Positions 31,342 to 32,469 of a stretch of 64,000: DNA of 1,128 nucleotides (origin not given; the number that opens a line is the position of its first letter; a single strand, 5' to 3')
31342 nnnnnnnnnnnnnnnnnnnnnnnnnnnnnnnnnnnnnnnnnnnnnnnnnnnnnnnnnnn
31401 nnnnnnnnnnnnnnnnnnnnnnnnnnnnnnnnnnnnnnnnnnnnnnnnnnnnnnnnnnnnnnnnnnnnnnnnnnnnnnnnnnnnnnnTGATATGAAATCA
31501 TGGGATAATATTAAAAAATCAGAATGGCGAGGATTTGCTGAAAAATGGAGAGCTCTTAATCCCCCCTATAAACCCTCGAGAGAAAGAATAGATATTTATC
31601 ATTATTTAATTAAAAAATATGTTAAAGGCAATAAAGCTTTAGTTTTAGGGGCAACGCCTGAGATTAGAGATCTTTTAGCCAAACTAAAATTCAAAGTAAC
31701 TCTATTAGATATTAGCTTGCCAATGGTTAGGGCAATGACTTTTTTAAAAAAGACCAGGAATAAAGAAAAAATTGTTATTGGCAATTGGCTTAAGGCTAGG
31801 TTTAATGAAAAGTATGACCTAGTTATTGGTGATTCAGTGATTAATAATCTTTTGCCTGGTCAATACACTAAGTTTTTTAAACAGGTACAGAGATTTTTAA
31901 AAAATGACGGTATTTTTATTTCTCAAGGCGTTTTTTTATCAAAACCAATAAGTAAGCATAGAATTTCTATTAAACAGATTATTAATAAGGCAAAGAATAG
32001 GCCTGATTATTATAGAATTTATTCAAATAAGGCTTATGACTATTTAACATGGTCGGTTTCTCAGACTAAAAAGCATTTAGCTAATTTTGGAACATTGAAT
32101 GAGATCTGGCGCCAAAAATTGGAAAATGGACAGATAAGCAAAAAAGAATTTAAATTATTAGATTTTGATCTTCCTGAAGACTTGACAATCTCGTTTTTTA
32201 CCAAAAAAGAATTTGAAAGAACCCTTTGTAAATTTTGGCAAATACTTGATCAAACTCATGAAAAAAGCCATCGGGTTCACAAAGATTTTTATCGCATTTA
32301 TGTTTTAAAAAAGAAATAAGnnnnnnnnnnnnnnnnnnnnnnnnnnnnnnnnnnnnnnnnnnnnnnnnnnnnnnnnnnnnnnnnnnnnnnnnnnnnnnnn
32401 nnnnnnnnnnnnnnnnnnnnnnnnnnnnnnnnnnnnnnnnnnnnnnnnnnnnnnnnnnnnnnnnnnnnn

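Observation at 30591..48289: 17.7 kb tandem array of 19 diversified LGATPE-type methyltransferase-like paralogs in a streamlined genome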

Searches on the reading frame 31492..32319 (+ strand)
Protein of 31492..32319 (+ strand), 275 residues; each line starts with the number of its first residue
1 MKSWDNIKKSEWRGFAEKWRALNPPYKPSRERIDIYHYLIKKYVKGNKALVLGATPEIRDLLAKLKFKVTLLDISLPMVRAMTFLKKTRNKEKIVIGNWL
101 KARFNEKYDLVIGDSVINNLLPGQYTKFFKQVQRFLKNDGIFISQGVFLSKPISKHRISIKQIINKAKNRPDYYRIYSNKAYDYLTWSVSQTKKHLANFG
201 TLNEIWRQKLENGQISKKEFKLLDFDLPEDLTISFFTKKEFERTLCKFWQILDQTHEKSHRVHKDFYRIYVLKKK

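Call 4: search_protein_families(library=pfam, proteins=[window:31492-32319:+], max_evalue=1)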
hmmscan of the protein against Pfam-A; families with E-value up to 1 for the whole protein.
window:31492-32319:+ (275 aa): 6 families
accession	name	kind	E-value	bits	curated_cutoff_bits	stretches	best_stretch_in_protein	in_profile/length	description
PF02353.26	CMAS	-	7.3e-05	22.7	27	1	83-178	105-203/273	Mycolic acid cyclopropane synthetase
PF08241.18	Methyltransf_11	-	7.8e-05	23.7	21.2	1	60-143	12-94/95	Methyltransferase domain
PF13649.12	Methyltransf_25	-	0.0001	23.4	27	1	61-140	15-97/97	Methyltransferase domain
PF13847.12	Methyltransf_31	-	0.00012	22.3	27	1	66-148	28-113/145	Methyltransferase domain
PF01564.23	Spermine_synth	-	0.00014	22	22.9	1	100-170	84-152/186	Spermine/spermidine synthase domain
PF05891.18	Methyltransf_PK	-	0.056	13.4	27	1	61-143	73-158/218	AdoMet dependent proline di-methyltransferase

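Call 5: search_protein_families(library=ncbifam, proteins=[window:31492-32319:+], max_evalue=1)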
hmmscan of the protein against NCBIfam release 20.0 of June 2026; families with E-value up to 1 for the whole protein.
window:31492-32319:+ (275 aa): 10 families
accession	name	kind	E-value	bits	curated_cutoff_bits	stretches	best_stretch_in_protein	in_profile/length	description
NF002010.0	PRK00811.1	equivalog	0.0011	18.2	260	1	98-194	144-239/287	polyamine aminopropyltransferase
NF041820.1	daptide_MTase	equivalog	0.003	17.1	175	1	62-179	54-174/243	daptide-type RiPP biosynthesis methyltransferase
NF008992.0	PRK12335.1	equivalog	0.0096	15.1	303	1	42-141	119-220/289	SAM-dependent methyltransferase TehB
NF008405.0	PRK11207.1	equivalog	0.014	14.9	218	1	26-141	13-129/198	tellurite resistance methyltransferase TehB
NF043040.1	corrin_prot_MT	hypoth_equivalog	0.016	14.7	180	1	35-143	30-146/216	corrinoid protein-associated methyltransferase CpaM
TIGR00417.1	speE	equivalog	0.017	14.4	249.55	1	93-174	131-213/271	spermidine synthase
NF008686.0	PRK11705.1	equivalog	0.041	12.9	400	1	104-147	225-268/383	cyclopropane fatty acyl phospholipid synthase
NF040660.1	mycolic_MTase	equivalog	0.044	13.4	390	1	87-152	107-170/283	cyclopropane mycolic acid synthase family methyltransferase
TIGR02254.1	YjjG_YfnB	equivalog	0.19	11.2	159.9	1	186-272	29-118/223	YjjG family noncanonical pyrimidine nucleotidase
NF037959.1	MFS_SpdSyn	subfamily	0.32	9.7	40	1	100-143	337-382/480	fused MFS/spermidine synthase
